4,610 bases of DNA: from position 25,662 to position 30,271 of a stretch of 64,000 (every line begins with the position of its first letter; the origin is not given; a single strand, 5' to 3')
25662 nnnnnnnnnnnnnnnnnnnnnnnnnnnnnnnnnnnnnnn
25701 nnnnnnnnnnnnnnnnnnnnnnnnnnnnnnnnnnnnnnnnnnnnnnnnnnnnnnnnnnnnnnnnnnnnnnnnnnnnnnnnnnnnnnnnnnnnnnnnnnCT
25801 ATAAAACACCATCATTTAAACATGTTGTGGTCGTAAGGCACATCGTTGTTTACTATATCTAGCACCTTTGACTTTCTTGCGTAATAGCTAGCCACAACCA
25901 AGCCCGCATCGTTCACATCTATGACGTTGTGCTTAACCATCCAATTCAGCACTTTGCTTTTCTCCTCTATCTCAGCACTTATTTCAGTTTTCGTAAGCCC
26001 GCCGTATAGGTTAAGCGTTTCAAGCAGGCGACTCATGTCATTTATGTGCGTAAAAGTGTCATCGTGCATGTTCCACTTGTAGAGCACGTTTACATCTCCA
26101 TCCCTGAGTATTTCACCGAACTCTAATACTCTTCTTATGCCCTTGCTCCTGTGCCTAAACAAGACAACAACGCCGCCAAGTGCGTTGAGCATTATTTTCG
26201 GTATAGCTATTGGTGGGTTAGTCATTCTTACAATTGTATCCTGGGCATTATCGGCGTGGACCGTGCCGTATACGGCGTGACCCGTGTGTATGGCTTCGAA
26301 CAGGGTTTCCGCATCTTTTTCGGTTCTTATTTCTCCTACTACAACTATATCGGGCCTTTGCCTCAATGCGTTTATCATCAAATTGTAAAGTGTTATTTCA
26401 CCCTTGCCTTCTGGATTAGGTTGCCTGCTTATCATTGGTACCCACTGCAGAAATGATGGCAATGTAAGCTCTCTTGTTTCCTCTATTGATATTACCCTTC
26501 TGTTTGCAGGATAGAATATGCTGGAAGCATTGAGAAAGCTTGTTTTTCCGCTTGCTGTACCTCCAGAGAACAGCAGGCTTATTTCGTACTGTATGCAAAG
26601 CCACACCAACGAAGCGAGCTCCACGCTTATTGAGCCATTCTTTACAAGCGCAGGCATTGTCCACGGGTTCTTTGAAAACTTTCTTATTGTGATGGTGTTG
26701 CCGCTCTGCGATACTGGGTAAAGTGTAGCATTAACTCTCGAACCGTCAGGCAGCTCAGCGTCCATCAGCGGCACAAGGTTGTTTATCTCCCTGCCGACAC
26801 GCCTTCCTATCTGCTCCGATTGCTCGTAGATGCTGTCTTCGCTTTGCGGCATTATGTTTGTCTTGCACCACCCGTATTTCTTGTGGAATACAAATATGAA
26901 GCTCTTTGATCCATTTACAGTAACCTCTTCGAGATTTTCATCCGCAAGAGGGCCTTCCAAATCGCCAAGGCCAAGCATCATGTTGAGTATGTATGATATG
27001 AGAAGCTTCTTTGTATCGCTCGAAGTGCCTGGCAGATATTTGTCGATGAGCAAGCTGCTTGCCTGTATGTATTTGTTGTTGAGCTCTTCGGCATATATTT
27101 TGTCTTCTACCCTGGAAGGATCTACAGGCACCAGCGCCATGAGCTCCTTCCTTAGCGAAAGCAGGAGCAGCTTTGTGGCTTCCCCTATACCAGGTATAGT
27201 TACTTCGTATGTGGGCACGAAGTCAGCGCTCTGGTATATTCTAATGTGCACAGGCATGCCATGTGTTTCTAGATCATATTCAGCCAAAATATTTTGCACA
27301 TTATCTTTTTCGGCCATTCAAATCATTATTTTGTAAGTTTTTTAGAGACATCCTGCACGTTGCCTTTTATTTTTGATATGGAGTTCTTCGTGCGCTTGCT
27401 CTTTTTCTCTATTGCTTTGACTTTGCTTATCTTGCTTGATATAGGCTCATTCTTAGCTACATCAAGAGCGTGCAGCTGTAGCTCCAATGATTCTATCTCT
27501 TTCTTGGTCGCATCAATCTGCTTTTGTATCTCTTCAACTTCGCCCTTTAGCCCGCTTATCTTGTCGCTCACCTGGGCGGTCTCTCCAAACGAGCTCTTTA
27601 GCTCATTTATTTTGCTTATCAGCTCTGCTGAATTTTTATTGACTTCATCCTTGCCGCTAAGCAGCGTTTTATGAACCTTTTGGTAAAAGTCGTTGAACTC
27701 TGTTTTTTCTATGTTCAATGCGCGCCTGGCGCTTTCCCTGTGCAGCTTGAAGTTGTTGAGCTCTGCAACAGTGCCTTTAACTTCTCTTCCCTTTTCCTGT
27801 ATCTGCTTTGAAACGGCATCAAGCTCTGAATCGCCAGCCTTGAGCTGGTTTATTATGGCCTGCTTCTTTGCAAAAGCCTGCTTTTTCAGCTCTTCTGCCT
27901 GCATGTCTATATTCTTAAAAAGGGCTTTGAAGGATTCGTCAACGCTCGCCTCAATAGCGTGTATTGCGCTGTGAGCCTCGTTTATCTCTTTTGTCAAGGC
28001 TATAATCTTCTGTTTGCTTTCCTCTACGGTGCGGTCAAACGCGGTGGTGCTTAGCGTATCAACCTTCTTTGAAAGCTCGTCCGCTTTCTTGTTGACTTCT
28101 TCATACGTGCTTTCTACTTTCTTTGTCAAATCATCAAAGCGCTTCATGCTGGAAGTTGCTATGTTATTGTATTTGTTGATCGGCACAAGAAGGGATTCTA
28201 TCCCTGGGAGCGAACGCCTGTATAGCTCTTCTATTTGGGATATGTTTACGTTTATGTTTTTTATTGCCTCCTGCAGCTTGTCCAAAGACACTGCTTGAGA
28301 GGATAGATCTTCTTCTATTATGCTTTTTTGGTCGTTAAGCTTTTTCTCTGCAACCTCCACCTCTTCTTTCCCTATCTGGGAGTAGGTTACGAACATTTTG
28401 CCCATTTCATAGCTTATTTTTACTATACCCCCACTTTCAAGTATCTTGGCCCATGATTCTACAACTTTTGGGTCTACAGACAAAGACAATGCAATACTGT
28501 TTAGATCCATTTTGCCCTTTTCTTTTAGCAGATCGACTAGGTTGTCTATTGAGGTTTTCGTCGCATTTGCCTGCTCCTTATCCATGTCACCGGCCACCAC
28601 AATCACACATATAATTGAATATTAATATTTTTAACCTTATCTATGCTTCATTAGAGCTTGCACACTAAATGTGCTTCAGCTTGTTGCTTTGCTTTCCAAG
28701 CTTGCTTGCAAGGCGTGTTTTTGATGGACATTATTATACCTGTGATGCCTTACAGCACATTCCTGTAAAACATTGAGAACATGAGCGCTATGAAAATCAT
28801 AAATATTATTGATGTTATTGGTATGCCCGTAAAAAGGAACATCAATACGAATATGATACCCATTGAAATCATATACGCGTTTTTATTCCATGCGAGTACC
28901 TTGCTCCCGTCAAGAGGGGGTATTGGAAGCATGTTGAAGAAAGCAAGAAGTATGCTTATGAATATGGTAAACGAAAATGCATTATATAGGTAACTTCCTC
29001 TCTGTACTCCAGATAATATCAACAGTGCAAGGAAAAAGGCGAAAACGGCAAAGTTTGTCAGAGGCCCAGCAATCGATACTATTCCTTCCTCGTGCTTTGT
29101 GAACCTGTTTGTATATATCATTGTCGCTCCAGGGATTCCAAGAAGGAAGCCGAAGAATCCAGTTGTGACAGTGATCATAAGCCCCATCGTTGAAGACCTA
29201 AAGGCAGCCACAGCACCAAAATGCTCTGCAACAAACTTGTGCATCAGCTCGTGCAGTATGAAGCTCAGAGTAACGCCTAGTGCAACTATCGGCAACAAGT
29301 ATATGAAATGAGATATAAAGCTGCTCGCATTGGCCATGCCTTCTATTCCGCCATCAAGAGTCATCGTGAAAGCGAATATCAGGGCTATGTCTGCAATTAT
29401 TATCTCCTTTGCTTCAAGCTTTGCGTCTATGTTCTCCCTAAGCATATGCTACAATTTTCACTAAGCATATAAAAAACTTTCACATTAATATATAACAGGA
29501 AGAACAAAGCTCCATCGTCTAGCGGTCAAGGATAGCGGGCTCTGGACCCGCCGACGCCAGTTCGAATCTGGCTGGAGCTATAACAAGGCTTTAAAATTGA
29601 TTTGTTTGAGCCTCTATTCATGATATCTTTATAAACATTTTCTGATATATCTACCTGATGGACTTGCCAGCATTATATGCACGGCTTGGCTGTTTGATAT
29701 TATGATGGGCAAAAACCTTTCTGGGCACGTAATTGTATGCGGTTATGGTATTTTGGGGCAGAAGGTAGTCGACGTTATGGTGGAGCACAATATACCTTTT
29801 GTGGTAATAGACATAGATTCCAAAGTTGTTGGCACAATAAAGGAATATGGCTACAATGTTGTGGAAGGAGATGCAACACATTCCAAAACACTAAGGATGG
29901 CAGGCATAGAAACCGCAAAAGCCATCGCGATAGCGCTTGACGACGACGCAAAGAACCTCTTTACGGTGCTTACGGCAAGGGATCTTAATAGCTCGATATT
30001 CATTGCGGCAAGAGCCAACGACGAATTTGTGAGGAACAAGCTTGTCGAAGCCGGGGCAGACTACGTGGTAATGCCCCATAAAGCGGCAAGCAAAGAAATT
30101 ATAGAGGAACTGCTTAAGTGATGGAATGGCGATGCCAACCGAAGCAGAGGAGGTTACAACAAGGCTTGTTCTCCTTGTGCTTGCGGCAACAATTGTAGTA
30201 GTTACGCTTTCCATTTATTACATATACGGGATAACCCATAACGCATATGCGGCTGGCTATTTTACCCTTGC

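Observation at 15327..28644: Type IV pilus (Tad/Epd-like) machinery converging on an operon of giant modular pilin-like lectin proteins: candidate adhesion or host-contact apparatus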

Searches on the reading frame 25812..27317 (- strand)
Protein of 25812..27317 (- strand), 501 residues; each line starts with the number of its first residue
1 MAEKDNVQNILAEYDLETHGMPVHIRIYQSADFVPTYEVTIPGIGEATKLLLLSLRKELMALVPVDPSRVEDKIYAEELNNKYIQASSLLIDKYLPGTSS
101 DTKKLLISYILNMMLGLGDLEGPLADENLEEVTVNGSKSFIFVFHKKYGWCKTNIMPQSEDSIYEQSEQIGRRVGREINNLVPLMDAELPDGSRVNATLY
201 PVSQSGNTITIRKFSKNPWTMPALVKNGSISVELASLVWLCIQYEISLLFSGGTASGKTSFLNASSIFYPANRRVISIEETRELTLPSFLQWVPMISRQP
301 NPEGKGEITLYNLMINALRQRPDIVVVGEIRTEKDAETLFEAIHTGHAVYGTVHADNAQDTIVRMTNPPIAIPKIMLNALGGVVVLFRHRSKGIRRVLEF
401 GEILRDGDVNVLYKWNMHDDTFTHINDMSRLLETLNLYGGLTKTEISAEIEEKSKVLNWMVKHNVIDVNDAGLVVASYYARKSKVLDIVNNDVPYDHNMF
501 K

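Call 3: search_protein_families(library=pfam, proteins=[window:25812-27317:-], max_evalue=0.01)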
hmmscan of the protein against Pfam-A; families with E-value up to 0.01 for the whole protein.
window:25812-27317:- (501 aa): 1 family
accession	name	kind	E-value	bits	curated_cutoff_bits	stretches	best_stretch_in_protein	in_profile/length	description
PF00437.27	T2SSE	-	2.9e-33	115.5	24.9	1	181-368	69-258/370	Type II/IV secretion system protein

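Call 4: search_protein_families(library=ncbifam, proteins=[window:25812-27317:-], max_evalue=0.01)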
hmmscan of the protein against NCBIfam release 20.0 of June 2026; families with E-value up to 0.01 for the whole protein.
window:25812-27317:- (501 aa): 20 families
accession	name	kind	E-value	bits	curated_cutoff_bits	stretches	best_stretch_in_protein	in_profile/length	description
NF058587.1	archaellum_moto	equivalog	2.1e-74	251.1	550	1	21-477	38-516/527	archaellum flagellar ATPase motor FlaI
TIGR03819.1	heli_sec_ATPase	hypoth_equivalog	6.6e-47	160.3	373.15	1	107-366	42-298/340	TadA family conjugal transfer-associated ATPase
NF053672.1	bindosome_BasE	exception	2.4e-36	125.6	1000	1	8-480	38-509/512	bindosome assembly system ATPase subunit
TIGR02788.1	VirB11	equivalog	2.6e-33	115.4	249.95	2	235-366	134-263/308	P-type DNA transfer ATPase VirB11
NF010475.0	PRK13900.1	equivalog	6.2e-24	84.7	389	1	240-364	155-278/333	type IV secretion system ATPase VirB11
TIGR02782.1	TrbB_P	equivalog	1.2e-23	83.9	304.55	1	124-367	18-254/303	P-type conjugative transfer ATPase TrbB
NF041000.1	ATPase_ComGA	equivalog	4.3e-21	75.1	300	1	248-368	131-245/267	competence type IV pilus ATPase ComGA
NF010469.0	PRK13894.1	subfamily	7e-21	74.9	508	1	169-366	73-265/320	conjugal transfer ATPase TrbB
NF010425.0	PRK13851.1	equivalog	4.6e-16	58.6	461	1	233-359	150-274/344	type IV secretion system protein VirB11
NF010407.0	PRK13833.1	subfamily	5.2e-16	59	499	1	174-367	73-261/323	conjugal transfer protein TrbB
NF007755.0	PRK10436.1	equivalog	3.3e-15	55.7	617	1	233-379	207-344/465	type II secretion system protein GspE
TIGR02538.1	type_IV_pilB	equivalog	2.3e-14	53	675.65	1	248-371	319-435/564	type IV-A pilus assembly ATPase PilB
TIGR01420.1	pilT_fam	subfamily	2.1e-13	50.2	319.1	1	248-366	125-240/343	PilT/PilU family type 4a pilus ATPase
TIGR02533.1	type_II_gspE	equivalog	1.5e-11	43.7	630.25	1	237-367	235-358/486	type II secretion system ATPase GspE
NF053534.1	T4PilAsmATPsTfpB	equivalog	2e-11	43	850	1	248-367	339-451/584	type IV pilus assembly ATPase TfpB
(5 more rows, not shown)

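Call 8: find_encoding_contigs(protein=window:25812-27317:-, flank=10000, max_places=6)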
Protein window:25812-27317:- (501 aa): no gene with exactly this product is on record in the collection.

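Call 9: find_homologous_proteins(query=window:25812-27317:-, max_evalue=1e-10)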
Query window:25812-27317:- (501 aa): 6241 proteins with E <= 1e-10 among 8000 candidates; the best 120 are listed.
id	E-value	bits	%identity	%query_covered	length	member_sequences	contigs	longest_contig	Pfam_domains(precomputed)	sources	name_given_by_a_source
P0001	0.0e+0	1107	98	100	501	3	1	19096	PF00437.27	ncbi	ncbi:MAG: type II/IV secretion system ATPase subunit [Candidatus Micrarchaeia archaeon]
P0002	2.9e-281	951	82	100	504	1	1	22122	PF00437.27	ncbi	ncbi:MAG: type II/IV secretion system ATPase subunit [Candidatus Micrarchaeia archaeon]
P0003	6.5e-281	950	81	100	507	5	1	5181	PF00437.27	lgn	-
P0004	1.2e-279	946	82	97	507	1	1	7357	PF00437.27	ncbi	ncbi:MAG: ATPase, T2SS/T4P/T4SS family [Candidatus Micrarchaeaceae archaeon]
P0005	5.3e-276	934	81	100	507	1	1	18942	PF00437.27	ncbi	ncbi:MAG: type II/IV secretion system ATPase subunit [Candidatus Micrarchaeia archaeon]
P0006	1.0e-273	927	81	100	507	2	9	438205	PF00437.27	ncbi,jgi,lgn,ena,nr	ncbi:MAG: Flp pilus assembly complex ATPase component TadA [Candidatus Marsarchaeota archaeon]|jgi:f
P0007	1.6e-269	913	79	99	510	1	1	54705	PF00437.27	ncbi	ncbi:MAG: type II/IV secretion system ATPase subunit [Candidatus Micrarchaeia archaeon]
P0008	2.4e-254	863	75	98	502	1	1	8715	PF00437.27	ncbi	-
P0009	1.7e-253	860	74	98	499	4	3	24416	PF00437.27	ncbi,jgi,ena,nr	ncbi:MAG TPA: ATPase, T2SS/T4P/T4SS family [Candidatus Baltobacteraceae bacterium]|nr:ATPase, T2SS/T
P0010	4.2e-252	855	74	98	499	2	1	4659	PF00437.27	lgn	-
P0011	4.6e-251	852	74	99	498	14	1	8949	PF00437.27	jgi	-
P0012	7.1e-250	848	74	98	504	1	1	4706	PF00437.27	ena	-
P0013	1.5e-249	847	72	98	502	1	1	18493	PF00437.27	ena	-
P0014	3.2e-249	846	71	100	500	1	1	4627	PF00437.27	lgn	-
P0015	3.6e-249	846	73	98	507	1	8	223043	PF00437.27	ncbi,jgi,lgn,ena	jgi:flagellar protein FlaI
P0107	3.6e-236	803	68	98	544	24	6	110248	PF00437.27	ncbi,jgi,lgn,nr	ncbi:MAG: hypothetical protein BK997_02725 [Candidatus Micrarchaeum sp. ARMAN-1]|nr:MAG: hypothetica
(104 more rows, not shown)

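Call 10: find_encoding_contigs(protein=P0001, flank=10000, max_places=3)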
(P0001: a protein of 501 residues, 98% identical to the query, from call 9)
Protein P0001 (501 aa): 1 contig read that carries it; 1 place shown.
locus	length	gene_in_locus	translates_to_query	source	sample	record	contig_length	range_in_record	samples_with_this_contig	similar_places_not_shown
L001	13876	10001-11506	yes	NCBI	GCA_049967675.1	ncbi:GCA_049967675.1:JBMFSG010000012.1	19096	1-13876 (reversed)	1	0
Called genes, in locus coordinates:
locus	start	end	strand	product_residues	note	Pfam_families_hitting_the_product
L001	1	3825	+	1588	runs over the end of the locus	-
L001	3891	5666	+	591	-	-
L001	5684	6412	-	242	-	PF02254:TrkA_N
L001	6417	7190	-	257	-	PF02254:TrkA_N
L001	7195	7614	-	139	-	PF02254:TrkA_N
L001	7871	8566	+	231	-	PF02163:Peptidase_M50 (weak)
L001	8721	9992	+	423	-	PF07889:DUF1664 (faint)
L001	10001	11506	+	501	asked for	PF00437:T2SSE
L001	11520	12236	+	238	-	-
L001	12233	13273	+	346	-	PF00482:T2SSF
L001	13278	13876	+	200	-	PF00482:T2SSF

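Call 11: find_encoding_contigs(protein=P0006, flank=10000, max_places=3)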
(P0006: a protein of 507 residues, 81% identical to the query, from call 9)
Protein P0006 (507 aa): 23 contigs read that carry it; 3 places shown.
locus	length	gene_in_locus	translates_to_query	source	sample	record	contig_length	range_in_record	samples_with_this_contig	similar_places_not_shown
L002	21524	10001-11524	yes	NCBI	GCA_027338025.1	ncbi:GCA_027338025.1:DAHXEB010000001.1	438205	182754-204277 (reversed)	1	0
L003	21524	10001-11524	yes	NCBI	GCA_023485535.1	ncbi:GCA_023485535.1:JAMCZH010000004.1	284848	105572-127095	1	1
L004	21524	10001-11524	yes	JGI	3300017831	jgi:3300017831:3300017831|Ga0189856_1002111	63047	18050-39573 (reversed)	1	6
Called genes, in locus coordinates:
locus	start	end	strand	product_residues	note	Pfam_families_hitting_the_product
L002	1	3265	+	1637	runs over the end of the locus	-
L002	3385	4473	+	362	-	-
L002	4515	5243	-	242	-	PF02254:TrkA_N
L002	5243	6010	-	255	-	PF02254:TrkA_N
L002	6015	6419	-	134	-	PF02254:TrkA_N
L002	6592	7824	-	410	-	PF05201:GlutR_N, PF01488:Shikimate_DH, PF03807:F420_oxidored (weak), PF00745:GlutR_dimer (weak)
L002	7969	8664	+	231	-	PF02163:Peptidase_M50 (weak)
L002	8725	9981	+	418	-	-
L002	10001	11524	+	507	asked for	PF00437:T2SSE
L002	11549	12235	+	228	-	-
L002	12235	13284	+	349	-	PF00482:T2SSF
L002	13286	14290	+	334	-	PF00482:T2SSF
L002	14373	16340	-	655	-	PF13385:Laminin_G_3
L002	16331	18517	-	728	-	PF13360:PQQ_2, PF13570:Beta-prop_ACSF4, PF13385:Laminin_G_3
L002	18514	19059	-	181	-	-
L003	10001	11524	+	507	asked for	PF00437:T2SSE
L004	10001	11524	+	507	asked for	PF00437:T2SSE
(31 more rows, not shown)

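Call 12: find_encoding_contigs(protein=P0107, flank=10000, max_places=3)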
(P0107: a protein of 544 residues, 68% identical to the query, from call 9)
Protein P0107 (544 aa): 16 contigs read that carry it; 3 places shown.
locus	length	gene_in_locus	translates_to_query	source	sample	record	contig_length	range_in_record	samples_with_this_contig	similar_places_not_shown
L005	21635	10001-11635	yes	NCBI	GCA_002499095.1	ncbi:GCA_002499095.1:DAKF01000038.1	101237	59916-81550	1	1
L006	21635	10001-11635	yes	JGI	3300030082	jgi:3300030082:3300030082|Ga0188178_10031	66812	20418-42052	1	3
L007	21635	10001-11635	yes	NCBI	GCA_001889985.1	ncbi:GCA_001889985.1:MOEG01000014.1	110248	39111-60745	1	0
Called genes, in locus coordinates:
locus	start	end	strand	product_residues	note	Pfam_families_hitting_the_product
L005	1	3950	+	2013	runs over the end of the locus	-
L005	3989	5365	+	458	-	-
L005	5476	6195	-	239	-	PF02254:TrkA_N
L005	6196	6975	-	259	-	PF02254:TrkA_N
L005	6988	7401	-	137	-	PF02254:TrkA_N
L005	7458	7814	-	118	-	-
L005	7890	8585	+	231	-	PF02163:Peptidase_M50 (weak)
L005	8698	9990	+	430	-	-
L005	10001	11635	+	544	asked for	PF00437:T2SSE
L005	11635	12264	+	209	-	-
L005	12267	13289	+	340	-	PF00482:T2SSF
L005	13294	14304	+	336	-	PF00482:T2SSF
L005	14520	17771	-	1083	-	PF13385:Laminin_G_3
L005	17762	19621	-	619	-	PF13385:Laminin_G_3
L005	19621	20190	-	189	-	-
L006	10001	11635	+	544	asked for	PF00437:T2SSE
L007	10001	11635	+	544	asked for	PF00437:T2SSE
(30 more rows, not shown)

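Call 40: search_solved_structures(query=window:25812-27317:-, max_evalue=1e-10)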
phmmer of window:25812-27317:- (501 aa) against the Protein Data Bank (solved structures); distinct sequences matched with E-value up to 1e-10: 8.
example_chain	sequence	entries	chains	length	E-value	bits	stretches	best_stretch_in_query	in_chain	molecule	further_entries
2oap_1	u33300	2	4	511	1.9e-63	218.3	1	77-481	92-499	Type II secretion system protein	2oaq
4ii7_A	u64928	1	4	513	5.8e-54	187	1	87-407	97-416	FlaI ATPase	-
4ihq_A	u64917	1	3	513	3.9e-53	184.3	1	87-407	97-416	FlaI ATPase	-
8rkd_E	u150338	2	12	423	1.8e-44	155.7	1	103-411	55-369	Pilus assembly ATPase CpaF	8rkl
8rjf_A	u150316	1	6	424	1.8e-44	155.7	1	103-411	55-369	Pilus assembly ATPase CpaF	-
9e24_A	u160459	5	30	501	2.9e-44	155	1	103-411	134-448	CpaF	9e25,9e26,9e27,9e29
6bge_A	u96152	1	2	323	8.4e-15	57.9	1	125-368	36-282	VirB11-like protein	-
1g6o_A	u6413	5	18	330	8.9e-15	57.8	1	125-368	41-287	CAG-ALPHA | virB11 homolog | Cag-alfa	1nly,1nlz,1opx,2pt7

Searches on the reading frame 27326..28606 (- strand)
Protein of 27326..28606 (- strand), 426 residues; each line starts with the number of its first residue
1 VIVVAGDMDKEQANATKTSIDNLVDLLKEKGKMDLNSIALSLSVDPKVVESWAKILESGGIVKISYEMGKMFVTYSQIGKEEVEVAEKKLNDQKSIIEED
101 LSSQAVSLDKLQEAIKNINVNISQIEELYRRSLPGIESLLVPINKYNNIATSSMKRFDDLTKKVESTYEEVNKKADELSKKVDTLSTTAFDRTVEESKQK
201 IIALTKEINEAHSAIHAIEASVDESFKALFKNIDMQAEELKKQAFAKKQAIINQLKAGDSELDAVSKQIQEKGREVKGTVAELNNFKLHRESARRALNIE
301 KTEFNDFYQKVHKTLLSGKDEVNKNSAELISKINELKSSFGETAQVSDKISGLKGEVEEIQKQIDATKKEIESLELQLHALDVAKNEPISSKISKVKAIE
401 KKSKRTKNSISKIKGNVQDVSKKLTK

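Call 3: search_protein_families(library=pfam, proteins=[window:27326-28606:-], max_evalue=0.01)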
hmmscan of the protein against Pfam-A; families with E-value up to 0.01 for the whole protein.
window:27326-28606:- (426 aa): 7 families
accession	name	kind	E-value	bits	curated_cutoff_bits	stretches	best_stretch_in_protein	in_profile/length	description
PF07889.17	DUF1664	-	8.1e-07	29.6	34.6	1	301-381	36-120/124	Protein of unknown function (DUF1664)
PF04513.17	Baculo_PEP_C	-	0.00014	22.3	38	0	203-288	42-120/140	Baculovirus polyhedron envelope protein, PEP, C terminus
PF25474.1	TPR_TmcB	-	0.0021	18.4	27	0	100-131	48-79/125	TmcB, TPR repeats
PF00804.31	Syntaxin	-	0.0024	18.2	26.7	0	130-192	15-77/157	Syntaxin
PF05377.16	FlaC_arch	-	0.0051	17.6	27.8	0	332-374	1-40/55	Flagella accessory protein C (FlaC)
PF15619.11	Lebercilin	-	0.006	16.6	34.3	1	88-224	49-188/193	Ciliary protein causing Leber congenital amaurosis disease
PF06825.17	HSBP1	-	0.0061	16.8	28.6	0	156-188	17-49/51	Heat shock factor binding protein 1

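Call 4: search_protein_families(library=ncbifam, proteins=[window:27326-28606:-], max_evalue=0.01)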
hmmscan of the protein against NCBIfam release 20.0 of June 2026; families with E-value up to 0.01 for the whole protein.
window:27326-28606:- (426 aa): 11 families
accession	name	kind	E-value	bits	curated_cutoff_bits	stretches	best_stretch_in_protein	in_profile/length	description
TIGR02169.1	SMC_prok_A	equivalog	1.7e-08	32.6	729.4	2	201-423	684-912/1165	chromosome segregation protein SMC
NF045487.1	ASRP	equivalog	2e-07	30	300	1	267-425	72-235/593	archaea-specific SMC-related protein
TIGR02168.1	SMC_prok_B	equivalog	3.7e-07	28.3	567.35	1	233-424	248-437/1181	chromosome segregation protein SMC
TIGR04523.1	Mplasa_alph_rch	subfamily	4.9e-06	24.8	270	1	88-424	338-661/745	helix-rich protein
NF053609.1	Sul12a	equivalog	2.5e-05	24.4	150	1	21-116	8-96/103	Sul12a family chromatin-organizing protein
NF003034.1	PRK03918.1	equivalog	8.5e-05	20.7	700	1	189-422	190-419/878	DNA double-strand break repair ATPase Rad50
TIGR04527.1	mycoplas_twoTM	subfamily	0.00014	21.6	125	0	148-287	40-170/248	MG_279/MG_280 family protein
TIGR03930.1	WXG100_ESAT6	subfamily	0.00066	19.8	44.85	0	152-221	11-80/90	WXG100 family type VII secretion target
NF047515.1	SpiroCoCo_C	equivalog_domain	0.00092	18.5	125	1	163-424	1-258/313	SpiroCoCo family coiled-coil protein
NF002572.0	PRK02224.1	equivalog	0.0052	15.1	1087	1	76-422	194-523/888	DNA double-strand break repair ATPase Rad50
TIGR02132.1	phaR_Bmeg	equivalog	0.0053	16.7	148.4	1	159-257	83-179/189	polyhydroxyalkanoic acid synthase subunit PhaR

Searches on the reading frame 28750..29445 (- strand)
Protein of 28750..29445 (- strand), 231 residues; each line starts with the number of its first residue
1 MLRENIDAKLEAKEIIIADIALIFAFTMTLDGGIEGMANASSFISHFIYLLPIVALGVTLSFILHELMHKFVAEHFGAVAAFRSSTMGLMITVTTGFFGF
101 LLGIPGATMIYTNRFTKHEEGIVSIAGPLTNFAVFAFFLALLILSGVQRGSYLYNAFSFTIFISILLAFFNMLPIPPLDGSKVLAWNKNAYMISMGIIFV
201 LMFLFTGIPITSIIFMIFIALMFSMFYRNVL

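Call 42: search_protein_families(library=pfam, proteins=[window:28750-29445:-], max_evalue=0.001)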
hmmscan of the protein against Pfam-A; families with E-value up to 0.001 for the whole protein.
window:28750-29445:- (231 aa): 1 family
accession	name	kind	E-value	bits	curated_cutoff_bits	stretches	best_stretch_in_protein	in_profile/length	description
PF02163.28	Peptidase_M50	-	8.8e-11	42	27.2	2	153-184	159-190/221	Peptidase family M50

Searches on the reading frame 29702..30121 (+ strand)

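Call 89: search_protein_families(library=pfam, proteins=[window:29702-30121:+], max_evalue=0.001)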
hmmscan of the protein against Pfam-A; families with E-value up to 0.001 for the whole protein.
window:29702-30121:+ (139 aa): 1 family
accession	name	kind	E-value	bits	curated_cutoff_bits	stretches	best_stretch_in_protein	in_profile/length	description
PF02254.24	TrkA_N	-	1.9e-32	112.4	23.8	1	10-125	1-116/116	TrkA-N domain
